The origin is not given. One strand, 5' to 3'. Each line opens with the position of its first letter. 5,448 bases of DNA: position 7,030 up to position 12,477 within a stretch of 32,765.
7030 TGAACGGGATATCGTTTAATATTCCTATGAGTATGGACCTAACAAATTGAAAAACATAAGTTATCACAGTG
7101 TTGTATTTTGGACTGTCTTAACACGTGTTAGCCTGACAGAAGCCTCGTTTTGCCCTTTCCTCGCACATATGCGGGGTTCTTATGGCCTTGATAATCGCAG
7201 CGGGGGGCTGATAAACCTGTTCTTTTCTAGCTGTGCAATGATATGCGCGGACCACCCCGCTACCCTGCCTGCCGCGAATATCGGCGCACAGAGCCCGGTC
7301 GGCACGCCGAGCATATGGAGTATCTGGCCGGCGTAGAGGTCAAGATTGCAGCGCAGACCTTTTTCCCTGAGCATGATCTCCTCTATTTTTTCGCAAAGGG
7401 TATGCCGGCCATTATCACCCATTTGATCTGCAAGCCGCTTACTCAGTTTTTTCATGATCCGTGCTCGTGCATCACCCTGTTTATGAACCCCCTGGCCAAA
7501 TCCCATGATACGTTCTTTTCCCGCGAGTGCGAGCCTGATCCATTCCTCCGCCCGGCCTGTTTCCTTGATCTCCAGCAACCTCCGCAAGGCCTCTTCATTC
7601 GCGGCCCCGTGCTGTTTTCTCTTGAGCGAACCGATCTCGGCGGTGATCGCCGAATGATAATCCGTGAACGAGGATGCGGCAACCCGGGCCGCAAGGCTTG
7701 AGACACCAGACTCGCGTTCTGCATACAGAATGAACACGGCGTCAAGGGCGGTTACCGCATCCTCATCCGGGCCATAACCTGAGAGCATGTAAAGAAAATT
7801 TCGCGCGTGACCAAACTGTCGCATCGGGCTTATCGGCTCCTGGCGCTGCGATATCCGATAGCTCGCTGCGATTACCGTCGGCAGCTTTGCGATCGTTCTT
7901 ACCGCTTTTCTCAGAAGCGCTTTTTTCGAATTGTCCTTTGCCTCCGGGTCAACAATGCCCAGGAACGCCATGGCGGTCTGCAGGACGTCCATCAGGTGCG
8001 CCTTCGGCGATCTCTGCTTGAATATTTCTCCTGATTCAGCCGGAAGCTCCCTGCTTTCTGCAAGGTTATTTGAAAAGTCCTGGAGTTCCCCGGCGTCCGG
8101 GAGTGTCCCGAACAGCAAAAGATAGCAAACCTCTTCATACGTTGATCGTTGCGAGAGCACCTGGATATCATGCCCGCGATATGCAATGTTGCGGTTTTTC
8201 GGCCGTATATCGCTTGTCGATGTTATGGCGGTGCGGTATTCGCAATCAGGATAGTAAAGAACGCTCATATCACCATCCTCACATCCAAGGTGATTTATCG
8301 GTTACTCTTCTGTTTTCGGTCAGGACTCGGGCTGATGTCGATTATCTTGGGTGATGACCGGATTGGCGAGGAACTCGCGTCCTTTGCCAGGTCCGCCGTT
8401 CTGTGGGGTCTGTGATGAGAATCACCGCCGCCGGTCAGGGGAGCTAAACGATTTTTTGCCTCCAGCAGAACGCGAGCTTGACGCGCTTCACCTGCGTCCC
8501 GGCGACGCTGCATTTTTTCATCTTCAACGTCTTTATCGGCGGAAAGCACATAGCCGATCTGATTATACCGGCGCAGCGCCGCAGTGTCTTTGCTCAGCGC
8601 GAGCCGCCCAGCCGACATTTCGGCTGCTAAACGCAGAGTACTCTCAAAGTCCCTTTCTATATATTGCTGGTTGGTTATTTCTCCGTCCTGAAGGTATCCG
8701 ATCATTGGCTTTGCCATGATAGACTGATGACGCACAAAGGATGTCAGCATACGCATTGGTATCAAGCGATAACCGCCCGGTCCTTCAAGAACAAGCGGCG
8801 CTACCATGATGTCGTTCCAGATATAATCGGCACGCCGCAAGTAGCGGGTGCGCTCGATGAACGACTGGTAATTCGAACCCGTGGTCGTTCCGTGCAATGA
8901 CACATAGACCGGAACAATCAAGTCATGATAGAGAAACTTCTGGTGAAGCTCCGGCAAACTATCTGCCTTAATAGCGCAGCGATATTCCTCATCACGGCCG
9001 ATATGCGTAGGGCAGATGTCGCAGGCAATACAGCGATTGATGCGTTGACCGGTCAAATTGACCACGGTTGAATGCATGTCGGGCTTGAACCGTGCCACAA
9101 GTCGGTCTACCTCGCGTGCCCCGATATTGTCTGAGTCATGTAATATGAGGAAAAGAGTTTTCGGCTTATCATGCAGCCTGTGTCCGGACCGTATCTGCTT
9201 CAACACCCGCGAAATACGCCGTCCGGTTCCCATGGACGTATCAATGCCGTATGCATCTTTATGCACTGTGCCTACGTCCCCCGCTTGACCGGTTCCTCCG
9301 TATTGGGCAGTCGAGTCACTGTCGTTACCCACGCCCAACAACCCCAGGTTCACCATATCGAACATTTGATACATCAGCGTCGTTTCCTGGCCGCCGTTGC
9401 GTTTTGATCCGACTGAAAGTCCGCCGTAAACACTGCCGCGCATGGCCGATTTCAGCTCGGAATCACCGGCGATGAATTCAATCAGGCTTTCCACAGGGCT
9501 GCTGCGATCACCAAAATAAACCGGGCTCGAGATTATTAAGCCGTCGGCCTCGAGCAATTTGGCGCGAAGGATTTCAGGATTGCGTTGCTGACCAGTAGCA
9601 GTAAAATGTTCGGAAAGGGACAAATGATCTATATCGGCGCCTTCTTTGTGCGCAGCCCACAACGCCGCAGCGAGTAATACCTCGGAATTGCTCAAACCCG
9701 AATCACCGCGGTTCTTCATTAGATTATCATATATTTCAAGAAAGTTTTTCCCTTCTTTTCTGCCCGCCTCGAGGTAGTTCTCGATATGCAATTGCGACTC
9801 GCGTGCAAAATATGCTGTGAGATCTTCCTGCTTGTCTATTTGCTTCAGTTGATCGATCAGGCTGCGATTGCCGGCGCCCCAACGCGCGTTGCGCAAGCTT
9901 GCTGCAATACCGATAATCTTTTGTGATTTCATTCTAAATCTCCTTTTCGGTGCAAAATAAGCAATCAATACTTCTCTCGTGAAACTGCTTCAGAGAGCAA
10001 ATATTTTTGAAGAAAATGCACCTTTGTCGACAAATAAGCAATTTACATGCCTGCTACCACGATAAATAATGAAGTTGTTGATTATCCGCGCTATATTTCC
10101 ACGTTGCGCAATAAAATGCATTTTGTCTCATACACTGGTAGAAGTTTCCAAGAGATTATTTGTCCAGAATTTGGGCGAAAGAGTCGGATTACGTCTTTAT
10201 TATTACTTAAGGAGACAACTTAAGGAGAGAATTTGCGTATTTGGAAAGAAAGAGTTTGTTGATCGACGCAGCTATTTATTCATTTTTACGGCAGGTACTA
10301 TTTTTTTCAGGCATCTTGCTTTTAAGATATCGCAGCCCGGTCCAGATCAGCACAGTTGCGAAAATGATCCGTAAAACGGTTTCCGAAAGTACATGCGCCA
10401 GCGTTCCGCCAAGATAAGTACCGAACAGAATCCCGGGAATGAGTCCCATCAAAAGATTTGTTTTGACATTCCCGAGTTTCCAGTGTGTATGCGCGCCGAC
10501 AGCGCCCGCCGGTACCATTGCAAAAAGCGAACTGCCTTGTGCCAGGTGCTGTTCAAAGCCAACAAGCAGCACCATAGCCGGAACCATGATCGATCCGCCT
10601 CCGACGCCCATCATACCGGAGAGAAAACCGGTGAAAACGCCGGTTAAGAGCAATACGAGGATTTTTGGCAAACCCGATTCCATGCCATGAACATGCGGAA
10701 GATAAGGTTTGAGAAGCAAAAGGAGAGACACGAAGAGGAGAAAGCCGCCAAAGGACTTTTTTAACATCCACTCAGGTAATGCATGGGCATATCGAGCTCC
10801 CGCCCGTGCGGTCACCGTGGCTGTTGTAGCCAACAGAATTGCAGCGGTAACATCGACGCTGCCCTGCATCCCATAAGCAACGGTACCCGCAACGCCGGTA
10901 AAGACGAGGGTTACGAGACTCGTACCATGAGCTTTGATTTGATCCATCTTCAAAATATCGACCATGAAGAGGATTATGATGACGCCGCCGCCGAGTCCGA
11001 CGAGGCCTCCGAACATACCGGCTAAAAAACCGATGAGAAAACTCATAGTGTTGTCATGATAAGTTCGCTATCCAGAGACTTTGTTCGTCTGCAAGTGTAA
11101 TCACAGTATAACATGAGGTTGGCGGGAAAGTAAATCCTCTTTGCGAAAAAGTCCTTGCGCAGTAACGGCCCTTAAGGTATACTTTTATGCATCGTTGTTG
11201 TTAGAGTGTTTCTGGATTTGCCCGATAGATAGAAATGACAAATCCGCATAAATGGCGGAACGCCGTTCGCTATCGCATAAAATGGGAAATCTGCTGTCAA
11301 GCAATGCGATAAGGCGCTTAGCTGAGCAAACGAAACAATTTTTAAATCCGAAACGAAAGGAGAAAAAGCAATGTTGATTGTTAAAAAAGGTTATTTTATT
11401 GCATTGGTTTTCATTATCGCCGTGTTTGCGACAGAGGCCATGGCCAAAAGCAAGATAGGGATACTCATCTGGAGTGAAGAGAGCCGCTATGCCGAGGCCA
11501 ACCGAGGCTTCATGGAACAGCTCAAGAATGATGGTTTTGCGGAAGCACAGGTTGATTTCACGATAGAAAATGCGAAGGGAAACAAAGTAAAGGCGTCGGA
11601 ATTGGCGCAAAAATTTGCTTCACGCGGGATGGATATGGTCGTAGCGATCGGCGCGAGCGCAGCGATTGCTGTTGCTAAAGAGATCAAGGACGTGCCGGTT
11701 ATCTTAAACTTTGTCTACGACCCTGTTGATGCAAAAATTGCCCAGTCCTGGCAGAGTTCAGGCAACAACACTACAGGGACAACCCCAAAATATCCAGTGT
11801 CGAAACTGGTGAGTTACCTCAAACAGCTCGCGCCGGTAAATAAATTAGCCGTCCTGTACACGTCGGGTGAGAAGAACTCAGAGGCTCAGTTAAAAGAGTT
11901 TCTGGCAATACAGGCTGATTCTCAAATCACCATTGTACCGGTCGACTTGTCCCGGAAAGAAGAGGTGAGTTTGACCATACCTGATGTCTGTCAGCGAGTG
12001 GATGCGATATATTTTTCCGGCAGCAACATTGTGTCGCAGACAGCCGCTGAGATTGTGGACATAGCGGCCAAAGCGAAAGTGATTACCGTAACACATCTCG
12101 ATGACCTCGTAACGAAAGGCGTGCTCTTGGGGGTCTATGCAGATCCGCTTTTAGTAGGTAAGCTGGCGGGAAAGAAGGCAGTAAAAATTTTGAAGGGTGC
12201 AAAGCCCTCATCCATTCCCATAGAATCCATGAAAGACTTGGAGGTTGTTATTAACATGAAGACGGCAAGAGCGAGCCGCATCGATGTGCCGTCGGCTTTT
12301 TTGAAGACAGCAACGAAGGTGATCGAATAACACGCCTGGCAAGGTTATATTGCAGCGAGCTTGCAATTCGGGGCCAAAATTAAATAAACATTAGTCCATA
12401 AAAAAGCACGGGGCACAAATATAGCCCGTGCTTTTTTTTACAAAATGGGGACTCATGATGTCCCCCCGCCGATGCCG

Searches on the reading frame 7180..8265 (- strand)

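Call 9: search_protein_families(library=pfam, proteins=[window:7180-8265:-], max_evalue=0.001)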
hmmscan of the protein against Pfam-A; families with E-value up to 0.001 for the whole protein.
window:7180-8265:- (361 aa): 1 family
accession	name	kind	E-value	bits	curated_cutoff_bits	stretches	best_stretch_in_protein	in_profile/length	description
PF00285.26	Citrate_synt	-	5e-102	342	27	1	13-354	8-356/357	Citrate synthase, C-terminal domain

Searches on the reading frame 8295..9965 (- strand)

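Call 9: search_protein_families(library=pfam, proteins=[window:8295-9965:-], max_evalue=0.001)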
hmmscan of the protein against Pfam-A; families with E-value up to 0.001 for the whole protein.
window:8295-9965:- (556 aa): 1 family
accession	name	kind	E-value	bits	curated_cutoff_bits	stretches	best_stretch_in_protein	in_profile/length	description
PF03358.20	FMN_red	-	1.2e-12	48.1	24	1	92-197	14-126/152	NADPH-dependent FMN reductase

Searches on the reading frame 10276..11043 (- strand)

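Call 9: search_protein_families(library=pfam, proteins=[window:10276-11043:-], max_evalue=0.001)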
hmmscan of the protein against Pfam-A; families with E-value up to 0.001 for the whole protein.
window:10276-11043:- (255 aa): 1 family
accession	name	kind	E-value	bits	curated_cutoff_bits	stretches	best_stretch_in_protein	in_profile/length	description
PF01925.25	TauE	-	2.2e-46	158.9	32.6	1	2-238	2-236/237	Sulfite exporter TauE/SafE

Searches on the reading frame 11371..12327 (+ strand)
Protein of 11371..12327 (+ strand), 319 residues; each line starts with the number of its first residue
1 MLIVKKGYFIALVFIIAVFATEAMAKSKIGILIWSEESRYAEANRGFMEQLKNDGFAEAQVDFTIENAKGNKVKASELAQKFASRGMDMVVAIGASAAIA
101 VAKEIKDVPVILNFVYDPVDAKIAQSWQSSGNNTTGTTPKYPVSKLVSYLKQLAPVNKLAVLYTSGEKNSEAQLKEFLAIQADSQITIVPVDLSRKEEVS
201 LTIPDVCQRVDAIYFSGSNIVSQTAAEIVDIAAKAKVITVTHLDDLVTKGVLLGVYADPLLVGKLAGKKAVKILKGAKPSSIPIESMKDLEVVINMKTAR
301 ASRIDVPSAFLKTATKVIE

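Call 9: search_protein_families(library=pfam, proteins=[window:11371-12327:+], max_evalue=0.001)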
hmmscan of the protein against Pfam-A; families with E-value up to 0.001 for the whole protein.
window:11371-12327:+ (319 aa): 1 family
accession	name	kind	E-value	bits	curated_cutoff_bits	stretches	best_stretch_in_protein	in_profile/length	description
PF04392.18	ABC_sub_bind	-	1e-47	163.3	25.9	1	29-318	2-293/293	ABC transporter substrate binding protein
